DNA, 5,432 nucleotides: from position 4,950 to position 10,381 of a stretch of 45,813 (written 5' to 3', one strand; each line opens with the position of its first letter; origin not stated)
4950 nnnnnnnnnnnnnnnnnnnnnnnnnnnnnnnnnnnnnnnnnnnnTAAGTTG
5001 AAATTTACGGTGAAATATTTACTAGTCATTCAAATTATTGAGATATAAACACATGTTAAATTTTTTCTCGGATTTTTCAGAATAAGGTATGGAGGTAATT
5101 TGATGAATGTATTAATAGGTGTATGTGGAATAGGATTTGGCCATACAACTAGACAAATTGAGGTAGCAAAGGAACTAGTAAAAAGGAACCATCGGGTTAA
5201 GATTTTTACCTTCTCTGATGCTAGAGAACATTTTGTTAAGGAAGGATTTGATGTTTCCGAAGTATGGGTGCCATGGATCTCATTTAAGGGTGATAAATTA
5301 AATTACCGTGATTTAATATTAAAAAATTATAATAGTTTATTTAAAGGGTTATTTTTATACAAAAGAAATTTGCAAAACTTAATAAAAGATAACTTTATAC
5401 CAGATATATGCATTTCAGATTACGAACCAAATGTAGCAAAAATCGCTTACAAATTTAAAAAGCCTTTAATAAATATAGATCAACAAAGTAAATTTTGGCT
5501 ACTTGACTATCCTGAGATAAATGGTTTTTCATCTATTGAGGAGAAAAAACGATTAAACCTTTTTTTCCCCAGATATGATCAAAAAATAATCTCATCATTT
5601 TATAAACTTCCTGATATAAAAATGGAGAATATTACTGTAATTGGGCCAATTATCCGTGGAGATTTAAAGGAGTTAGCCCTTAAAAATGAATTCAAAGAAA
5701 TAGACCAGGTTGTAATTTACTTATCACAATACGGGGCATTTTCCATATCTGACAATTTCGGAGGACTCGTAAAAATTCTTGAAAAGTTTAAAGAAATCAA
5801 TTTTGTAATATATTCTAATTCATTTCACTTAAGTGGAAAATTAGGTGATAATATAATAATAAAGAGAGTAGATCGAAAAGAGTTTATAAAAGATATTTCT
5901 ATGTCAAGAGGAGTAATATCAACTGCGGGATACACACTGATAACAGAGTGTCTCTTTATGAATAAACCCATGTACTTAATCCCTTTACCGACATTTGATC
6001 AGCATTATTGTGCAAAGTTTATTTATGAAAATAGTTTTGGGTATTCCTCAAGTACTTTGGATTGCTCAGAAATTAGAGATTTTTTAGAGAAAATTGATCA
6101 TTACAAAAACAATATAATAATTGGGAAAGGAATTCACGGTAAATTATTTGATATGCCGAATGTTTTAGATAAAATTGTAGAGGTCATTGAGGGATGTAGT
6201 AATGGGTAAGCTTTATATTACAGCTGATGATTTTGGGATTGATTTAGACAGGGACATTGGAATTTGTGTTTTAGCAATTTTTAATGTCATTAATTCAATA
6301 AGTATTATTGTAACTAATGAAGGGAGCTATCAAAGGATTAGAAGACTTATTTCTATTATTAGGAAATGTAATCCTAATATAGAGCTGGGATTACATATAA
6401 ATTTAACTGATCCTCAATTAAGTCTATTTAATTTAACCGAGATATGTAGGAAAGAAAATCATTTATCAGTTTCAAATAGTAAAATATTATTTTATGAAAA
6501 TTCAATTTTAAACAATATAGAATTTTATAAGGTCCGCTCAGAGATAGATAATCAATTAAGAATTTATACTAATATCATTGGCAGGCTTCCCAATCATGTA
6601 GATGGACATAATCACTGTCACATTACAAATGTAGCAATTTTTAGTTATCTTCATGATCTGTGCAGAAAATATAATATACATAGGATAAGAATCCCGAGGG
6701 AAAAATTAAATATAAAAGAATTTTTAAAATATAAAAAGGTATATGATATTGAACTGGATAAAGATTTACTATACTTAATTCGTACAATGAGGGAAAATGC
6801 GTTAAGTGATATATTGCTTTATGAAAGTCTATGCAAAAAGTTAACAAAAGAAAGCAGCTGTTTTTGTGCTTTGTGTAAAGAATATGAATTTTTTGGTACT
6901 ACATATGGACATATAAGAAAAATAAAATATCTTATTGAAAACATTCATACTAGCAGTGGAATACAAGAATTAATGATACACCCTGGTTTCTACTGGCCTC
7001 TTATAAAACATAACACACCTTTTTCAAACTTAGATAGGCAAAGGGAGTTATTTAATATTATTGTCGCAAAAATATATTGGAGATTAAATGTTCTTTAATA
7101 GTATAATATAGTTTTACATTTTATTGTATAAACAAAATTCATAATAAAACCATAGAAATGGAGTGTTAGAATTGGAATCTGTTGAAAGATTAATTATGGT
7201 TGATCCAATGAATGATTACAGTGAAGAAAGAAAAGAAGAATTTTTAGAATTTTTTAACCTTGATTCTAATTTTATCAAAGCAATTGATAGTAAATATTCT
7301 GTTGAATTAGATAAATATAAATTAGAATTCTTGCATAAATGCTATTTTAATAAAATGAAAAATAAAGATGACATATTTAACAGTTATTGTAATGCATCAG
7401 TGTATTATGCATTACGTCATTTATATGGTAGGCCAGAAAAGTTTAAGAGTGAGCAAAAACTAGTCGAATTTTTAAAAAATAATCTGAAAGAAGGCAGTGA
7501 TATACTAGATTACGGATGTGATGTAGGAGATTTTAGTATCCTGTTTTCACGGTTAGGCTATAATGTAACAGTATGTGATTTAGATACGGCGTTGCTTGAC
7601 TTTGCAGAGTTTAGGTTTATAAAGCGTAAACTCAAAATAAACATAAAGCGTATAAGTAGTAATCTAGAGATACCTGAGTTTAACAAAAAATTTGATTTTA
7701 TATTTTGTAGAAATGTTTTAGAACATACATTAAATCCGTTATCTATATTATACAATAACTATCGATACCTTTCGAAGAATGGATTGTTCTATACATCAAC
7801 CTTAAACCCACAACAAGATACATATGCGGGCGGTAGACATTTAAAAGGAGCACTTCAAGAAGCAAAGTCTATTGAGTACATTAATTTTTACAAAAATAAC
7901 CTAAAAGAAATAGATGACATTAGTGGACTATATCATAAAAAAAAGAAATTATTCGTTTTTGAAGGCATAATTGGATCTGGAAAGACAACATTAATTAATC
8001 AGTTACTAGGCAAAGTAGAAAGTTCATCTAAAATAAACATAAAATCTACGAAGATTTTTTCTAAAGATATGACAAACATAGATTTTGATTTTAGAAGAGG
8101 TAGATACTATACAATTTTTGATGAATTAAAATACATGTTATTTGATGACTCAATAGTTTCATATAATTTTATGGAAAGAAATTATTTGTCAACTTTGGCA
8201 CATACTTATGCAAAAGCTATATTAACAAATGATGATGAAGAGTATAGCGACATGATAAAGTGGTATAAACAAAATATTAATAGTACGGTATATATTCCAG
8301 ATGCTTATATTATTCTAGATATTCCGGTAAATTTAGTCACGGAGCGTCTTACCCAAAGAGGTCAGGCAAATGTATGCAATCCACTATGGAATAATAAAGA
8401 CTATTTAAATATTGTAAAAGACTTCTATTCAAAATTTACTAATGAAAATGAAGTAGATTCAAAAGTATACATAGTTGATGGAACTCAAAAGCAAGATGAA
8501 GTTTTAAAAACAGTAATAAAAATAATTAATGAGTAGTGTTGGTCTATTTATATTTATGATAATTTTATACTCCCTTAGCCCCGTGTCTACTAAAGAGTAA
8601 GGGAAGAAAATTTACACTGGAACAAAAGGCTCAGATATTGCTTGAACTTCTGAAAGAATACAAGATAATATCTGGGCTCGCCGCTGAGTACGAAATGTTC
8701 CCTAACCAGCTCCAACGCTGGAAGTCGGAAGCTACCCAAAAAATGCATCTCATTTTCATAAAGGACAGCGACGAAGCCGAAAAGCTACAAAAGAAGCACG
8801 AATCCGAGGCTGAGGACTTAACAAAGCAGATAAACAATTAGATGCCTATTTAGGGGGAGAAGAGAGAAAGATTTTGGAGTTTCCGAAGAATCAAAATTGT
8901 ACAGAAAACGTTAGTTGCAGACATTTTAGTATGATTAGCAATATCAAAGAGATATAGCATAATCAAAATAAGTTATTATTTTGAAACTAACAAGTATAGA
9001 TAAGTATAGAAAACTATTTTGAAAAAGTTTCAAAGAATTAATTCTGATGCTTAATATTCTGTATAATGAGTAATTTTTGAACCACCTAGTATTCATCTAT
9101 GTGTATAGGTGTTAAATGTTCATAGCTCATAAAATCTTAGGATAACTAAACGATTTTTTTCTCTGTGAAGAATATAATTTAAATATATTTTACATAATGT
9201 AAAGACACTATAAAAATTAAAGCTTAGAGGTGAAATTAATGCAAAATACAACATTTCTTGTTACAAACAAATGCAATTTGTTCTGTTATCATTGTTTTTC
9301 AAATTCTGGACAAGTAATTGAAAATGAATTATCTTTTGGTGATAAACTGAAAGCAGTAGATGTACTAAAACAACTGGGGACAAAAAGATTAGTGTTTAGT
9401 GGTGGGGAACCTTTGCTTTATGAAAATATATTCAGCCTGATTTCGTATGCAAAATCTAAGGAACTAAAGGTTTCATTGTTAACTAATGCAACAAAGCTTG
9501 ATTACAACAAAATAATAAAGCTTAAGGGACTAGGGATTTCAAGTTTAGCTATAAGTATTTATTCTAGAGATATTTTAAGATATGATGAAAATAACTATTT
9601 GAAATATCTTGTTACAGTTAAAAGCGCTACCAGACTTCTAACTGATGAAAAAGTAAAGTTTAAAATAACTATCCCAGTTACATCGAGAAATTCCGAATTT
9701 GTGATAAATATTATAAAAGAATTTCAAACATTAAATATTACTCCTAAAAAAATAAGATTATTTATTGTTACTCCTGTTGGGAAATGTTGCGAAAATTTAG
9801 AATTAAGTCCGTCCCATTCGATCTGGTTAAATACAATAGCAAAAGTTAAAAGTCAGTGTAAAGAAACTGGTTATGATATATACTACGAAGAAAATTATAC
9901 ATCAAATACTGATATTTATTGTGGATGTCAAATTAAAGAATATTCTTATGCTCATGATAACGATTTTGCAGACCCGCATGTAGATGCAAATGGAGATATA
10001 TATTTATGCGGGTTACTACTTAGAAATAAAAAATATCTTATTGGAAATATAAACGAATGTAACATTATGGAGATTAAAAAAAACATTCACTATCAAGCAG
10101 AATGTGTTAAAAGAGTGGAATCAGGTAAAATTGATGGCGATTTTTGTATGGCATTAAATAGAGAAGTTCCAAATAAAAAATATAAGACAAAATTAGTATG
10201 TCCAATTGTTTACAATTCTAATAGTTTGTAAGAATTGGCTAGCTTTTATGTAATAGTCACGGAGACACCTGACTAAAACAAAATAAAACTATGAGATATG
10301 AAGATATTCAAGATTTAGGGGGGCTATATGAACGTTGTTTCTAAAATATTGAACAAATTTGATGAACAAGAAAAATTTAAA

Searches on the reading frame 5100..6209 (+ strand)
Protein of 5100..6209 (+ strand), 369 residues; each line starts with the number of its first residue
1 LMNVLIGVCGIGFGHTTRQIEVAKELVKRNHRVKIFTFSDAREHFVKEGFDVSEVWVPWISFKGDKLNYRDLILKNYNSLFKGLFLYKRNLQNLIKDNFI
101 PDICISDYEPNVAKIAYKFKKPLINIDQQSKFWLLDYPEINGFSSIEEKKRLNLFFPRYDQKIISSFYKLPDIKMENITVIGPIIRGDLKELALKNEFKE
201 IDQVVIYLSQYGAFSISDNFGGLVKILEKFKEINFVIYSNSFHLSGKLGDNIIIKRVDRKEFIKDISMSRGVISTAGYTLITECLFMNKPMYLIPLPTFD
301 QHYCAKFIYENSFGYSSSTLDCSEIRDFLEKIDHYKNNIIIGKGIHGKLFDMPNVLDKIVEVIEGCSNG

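Call 33: search_protein_families(library=pfam, proteins=[window:5100-6209:+], max_evalue=0.001)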
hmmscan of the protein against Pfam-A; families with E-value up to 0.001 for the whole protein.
window:5100-6209:+ (369 aa): 1 family
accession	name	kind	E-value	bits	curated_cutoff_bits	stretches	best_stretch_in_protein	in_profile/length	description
PF13528.12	Glyco_trans_1_3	-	1.7e-45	156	25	1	2-332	1-321/322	Glycosyl transferase family 1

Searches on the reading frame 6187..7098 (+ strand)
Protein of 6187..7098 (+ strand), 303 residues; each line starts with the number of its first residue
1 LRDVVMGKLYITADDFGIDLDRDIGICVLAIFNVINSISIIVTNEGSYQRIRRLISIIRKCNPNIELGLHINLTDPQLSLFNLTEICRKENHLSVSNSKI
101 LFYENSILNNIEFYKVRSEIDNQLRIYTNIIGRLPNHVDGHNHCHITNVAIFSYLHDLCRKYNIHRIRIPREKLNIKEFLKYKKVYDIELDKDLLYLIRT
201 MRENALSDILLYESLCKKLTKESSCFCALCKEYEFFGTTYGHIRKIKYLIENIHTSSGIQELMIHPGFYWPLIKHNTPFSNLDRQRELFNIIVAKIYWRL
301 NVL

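Call 33: search_protein_families(library=pfam, proteins=[window:6187-7098:+], max_evalue=0.001)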
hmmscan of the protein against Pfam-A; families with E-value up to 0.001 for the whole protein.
window:6187-7098:+ (303 aa): 1 family
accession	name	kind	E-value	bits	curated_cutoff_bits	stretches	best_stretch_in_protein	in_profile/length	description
PF04794.17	YdjC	-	1.3e-29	104.3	29.7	1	8-288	1-252/266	YdjC-like protein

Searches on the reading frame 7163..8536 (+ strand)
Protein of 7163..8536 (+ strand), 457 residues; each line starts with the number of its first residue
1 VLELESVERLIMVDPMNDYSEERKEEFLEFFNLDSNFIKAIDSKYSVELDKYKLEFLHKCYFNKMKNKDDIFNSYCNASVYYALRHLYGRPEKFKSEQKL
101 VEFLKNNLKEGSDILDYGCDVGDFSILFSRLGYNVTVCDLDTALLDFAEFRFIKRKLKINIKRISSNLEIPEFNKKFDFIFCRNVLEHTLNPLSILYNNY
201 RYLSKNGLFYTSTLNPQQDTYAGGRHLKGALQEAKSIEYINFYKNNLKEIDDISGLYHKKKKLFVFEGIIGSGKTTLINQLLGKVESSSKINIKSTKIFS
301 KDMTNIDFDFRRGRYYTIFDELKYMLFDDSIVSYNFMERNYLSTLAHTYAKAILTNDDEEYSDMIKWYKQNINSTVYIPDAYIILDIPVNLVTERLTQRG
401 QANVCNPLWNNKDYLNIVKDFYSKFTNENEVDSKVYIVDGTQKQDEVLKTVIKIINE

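Call 33: search_protein_families(library=pfam, proteins=[window:7163-8536:+], max_evalue=0.001)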
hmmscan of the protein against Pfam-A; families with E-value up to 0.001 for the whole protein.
window:7163-8536:+ (457 aa): 8 families
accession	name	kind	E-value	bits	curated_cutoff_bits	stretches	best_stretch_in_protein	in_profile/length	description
PF13489.12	Methyltransf_23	-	1.7e-16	60.9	27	1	99-229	11-124/164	Methyltransferase domain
PF08241.18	Methyltransf_11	-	7.1e-11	43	21.2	1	115-210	1-94/95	Methyltransferase domain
PF08242.18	Methyltransf_12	-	1.6e-10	42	30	1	115-209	1-98/98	Methyltransferase domain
PF13649.12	Methyltransf_25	-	2.4e-09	38.2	27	1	114-207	1-97/97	Methyltransferase domain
PF13847.12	Methyltransf_31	-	3.5e-09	36.9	27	1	109-217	2-115/145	Methyltransferase domain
PF01712.25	dNK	-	9.5e-06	25.9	27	1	265-452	2-195/203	Deoxynucleoside kinase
PF03848.20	TehB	-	1.1e-05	25.4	20.4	1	112-187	32-106/193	Tellurite resistance protein TehB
PF02223.23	Thymidylate_kin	-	3.7e-05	23.9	27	0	370-449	108-183/185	Thymidylate kinase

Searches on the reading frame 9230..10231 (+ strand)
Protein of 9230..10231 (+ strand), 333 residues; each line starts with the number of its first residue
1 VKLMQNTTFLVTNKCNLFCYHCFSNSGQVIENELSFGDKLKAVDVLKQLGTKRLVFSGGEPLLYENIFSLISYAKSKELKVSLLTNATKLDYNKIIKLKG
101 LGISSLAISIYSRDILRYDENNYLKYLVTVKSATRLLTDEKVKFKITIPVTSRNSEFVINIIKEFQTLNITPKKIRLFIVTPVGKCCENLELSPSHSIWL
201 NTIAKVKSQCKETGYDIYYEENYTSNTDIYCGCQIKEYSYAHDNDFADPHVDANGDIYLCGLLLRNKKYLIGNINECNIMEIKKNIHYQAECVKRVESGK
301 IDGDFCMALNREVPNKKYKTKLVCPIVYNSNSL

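Call 33: search_protein_families(library=pfam, proteins=[window:9230-10231:+], max_evalue=0.001)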
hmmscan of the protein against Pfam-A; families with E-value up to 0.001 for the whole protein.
window:9230-10231:+ (333 aa): 3 families
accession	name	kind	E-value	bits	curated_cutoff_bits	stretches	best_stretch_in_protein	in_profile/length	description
PF04055.27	Radical_SAM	-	6.2e-16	59.5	29.5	1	11-148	3-148/166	Radical SAM superfamily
PF13353.11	Fer4_12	-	5.9e-06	27.1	22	1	10-88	10-92/137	4Fe-4S single cluster domain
PF13186.11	SPASM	-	0.00076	20.2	21.5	0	250-290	9-50/67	Iron-sulfur cluster-binding domain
